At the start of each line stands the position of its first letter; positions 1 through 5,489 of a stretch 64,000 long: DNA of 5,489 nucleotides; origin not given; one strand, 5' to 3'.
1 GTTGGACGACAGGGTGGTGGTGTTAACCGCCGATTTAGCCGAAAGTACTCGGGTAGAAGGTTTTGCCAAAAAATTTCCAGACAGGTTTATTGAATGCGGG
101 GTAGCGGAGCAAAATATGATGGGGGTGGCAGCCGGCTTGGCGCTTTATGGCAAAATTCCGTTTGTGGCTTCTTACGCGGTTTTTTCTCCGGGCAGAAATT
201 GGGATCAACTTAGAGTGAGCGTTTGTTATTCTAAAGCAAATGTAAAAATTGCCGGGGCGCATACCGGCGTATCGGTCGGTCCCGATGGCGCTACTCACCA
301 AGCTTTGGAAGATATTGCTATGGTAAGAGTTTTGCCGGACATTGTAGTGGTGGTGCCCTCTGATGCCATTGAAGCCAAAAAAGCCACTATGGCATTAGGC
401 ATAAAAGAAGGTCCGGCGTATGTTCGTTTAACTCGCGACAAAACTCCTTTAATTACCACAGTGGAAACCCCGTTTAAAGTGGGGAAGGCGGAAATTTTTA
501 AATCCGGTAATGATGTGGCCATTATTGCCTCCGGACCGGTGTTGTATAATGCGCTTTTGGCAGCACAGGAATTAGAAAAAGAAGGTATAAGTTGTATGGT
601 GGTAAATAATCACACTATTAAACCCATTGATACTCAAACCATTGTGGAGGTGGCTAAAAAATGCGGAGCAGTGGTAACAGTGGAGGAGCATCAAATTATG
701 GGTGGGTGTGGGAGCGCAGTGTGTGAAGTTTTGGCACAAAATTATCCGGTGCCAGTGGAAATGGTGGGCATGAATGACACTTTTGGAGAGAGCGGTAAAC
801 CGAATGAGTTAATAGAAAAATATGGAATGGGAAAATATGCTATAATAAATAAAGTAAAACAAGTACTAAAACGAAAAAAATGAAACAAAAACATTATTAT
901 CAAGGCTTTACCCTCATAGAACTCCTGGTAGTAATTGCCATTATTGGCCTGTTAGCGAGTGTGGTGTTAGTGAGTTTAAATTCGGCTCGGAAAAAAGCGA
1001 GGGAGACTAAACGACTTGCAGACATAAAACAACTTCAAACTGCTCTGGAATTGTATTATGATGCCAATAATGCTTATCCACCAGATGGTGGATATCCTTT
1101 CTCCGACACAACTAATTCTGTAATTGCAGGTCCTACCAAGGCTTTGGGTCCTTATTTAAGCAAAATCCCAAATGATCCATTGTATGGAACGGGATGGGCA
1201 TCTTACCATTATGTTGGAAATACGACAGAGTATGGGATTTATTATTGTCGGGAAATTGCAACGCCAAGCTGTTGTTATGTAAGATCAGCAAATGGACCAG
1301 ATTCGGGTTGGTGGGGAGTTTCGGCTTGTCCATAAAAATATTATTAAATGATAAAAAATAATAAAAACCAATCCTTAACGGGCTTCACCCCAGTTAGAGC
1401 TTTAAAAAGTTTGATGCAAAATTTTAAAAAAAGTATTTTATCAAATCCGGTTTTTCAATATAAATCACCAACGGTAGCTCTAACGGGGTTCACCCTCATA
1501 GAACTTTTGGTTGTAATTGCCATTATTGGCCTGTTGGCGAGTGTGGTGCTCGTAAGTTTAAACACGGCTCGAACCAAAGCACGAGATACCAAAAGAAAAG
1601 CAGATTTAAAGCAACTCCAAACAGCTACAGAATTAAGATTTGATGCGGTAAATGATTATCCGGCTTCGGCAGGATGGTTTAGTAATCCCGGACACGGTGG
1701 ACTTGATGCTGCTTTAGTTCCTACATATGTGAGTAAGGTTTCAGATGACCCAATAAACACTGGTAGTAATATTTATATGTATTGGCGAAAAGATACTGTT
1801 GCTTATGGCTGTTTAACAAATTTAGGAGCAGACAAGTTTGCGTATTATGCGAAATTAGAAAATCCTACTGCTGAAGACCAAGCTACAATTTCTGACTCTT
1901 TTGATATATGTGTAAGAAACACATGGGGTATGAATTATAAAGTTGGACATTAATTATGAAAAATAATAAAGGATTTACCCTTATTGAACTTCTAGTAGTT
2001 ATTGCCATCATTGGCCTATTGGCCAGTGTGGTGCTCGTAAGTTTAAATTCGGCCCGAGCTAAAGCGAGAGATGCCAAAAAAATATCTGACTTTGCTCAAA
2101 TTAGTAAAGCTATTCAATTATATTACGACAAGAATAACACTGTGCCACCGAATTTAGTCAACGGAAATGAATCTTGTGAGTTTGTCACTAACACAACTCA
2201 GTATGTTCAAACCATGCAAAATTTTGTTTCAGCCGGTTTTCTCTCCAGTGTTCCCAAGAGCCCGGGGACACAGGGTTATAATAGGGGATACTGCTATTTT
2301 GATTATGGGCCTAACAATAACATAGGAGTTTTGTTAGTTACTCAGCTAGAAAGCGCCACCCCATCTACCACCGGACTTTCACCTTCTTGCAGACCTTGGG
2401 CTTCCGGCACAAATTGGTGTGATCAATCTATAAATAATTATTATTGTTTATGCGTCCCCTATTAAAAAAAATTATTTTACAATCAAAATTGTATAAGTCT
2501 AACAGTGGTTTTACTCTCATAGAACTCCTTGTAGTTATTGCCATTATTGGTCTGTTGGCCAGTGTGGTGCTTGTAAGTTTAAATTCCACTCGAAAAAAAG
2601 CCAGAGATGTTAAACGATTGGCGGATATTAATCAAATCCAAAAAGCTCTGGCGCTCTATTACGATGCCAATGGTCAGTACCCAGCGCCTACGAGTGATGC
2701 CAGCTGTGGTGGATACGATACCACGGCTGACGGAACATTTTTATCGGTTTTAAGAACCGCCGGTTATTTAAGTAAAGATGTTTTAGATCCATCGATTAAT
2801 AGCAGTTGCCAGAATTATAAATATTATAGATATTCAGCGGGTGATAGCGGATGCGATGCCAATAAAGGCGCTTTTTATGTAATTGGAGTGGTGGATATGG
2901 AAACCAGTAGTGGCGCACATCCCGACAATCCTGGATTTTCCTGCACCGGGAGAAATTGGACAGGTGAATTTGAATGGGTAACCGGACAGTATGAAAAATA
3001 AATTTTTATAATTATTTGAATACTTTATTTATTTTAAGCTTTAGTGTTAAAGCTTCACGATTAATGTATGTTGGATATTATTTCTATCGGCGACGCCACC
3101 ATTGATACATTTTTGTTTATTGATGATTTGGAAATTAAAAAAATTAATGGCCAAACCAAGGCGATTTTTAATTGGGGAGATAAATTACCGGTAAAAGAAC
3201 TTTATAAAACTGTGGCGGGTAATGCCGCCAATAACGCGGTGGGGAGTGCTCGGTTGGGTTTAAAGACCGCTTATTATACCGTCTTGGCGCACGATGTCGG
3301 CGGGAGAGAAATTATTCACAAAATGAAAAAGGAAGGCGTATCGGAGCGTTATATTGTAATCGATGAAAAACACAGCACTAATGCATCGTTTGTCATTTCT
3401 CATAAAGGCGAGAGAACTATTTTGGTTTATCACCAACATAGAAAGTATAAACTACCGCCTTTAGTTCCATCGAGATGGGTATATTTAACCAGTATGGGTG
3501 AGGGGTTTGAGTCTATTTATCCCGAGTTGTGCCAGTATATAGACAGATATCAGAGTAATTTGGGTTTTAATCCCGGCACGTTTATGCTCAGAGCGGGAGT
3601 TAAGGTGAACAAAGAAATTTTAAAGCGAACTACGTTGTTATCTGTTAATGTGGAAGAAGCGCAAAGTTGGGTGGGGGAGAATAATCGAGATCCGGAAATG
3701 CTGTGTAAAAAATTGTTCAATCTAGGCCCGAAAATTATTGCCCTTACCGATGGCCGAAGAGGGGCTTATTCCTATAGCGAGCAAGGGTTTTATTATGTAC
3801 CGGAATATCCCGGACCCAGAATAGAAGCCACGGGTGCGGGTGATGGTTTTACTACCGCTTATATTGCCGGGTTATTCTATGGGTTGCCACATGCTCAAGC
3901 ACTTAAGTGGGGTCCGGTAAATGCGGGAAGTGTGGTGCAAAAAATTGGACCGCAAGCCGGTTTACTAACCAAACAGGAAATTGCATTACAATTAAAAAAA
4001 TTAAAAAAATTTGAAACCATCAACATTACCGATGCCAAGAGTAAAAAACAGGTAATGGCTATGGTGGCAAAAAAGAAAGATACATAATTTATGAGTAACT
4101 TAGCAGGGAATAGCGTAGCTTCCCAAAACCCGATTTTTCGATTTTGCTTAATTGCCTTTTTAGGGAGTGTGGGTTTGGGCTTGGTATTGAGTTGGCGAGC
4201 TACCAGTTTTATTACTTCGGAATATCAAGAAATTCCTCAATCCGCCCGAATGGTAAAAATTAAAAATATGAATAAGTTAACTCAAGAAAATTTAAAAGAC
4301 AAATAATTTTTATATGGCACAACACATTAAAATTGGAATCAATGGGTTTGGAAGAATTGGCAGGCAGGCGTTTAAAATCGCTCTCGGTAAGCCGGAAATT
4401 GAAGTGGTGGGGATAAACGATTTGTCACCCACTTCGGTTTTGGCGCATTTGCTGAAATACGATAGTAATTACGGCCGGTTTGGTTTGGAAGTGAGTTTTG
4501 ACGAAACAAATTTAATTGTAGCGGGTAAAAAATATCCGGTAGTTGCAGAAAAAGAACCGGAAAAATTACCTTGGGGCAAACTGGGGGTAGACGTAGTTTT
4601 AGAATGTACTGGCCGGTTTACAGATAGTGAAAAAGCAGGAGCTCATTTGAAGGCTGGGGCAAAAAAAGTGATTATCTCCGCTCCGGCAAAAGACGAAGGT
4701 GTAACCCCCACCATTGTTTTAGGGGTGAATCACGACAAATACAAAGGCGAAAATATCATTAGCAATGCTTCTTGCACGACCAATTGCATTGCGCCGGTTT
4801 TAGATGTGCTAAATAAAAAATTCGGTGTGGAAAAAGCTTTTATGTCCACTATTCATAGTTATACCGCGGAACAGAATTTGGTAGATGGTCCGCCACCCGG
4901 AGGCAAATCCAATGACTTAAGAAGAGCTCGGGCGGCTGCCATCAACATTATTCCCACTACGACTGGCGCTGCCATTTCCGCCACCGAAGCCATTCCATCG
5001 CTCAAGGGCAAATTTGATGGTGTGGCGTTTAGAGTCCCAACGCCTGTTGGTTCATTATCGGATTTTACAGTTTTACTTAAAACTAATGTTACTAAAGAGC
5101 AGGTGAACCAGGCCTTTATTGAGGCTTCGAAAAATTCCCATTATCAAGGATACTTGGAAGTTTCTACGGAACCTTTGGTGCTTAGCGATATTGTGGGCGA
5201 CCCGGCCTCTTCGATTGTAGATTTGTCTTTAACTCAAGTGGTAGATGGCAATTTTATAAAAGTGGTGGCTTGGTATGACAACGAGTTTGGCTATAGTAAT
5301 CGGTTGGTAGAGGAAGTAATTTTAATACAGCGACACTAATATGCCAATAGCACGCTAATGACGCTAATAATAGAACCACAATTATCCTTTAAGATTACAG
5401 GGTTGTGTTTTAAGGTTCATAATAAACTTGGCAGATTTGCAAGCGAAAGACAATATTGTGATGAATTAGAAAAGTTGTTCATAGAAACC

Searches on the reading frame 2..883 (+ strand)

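Call 103: search_protein_families(library=pfam, proteins=[window:2-883:+], max_evalue=0.00001)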
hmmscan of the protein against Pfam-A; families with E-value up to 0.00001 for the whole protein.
window:2-883:+ (293 aa): 3 families
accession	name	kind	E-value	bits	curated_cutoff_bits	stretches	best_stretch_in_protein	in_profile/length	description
PF02779.29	Transket_pyr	-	7e-38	130.4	27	1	2-148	20-172/174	Transketolase, pyrimidine binding domain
PF02780.25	Transketolase_C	-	2.3e-33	115.2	25.9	1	161-279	1-122/124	Transketolase, C-terminal domain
PF22613.1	Transketolase_C_1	-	4e-06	27.4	27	0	168-276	10-112/113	Transketolase-like TK C-terminal domain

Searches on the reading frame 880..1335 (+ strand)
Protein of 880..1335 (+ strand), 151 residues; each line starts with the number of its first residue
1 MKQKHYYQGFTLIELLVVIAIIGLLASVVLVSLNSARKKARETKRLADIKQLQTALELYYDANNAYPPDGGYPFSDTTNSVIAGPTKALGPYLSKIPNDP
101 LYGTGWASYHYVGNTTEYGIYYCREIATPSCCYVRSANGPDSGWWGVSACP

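Call 103: search_protein_families(library=pfam, proteins=[window:880-1335:+], max_evalue=0.00001)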
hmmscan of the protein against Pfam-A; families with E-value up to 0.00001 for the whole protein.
window:880-1335:+ (151 aa): 1 family
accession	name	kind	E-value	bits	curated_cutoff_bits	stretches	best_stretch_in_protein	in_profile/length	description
PF07963.17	N_methyl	-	3.4e-09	36.3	21.2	1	7-30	4-27/27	Prokaryotic N-terminal methylation motif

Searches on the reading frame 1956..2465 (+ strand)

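Call 103: search_protein_families(library=pfam, proteins=[window:1956-2465:+], max_evalue=0.00001)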
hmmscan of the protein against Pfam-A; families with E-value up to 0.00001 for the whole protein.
window:1956-2465:+ (169 aa): 1 family
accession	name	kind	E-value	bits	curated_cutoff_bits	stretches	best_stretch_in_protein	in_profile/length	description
PF07963.17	N_methyl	-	2e-10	40.2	21.2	1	1-27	1-27/27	Prokaryotic N-terminal methylation motif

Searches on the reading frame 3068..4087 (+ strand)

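Call 103: search_protein_families(library=pfam, proteins=[window:3068-4087:+], max_evalue=0.00001)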
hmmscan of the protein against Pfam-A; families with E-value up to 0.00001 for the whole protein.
window:3068-4087:+ (339 aa): 1 family
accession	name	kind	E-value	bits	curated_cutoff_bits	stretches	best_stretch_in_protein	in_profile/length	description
PF00294.29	PfkB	-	1.4e-31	110.4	25.8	1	39-299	25-299/302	pfkB family carbohydrate kinase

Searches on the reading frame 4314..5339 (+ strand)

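Call 103: search_protein_families(library=pfam, proteins=[window:4314-5339:+], max_evalue=0.00001)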
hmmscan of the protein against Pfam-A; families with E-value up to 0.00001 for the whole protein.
window:4314-5339:+ (341 aa): 2 families
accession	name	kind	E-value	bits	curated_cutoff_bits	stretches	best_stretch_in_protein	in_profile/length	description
PF02800.25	Gp_dh_C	-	1.1e-53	181.5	24.4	1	159-321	1-158/158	Glyceraldehyde 3-phosphate dehydrogenase, C-terminal domain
PF00044.30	Gp_dh_N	-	4.1e-37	127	31.7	1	5-104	1-100/101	Glyceraldehyde 3-phosphate dehydrogenase, NAD binding domain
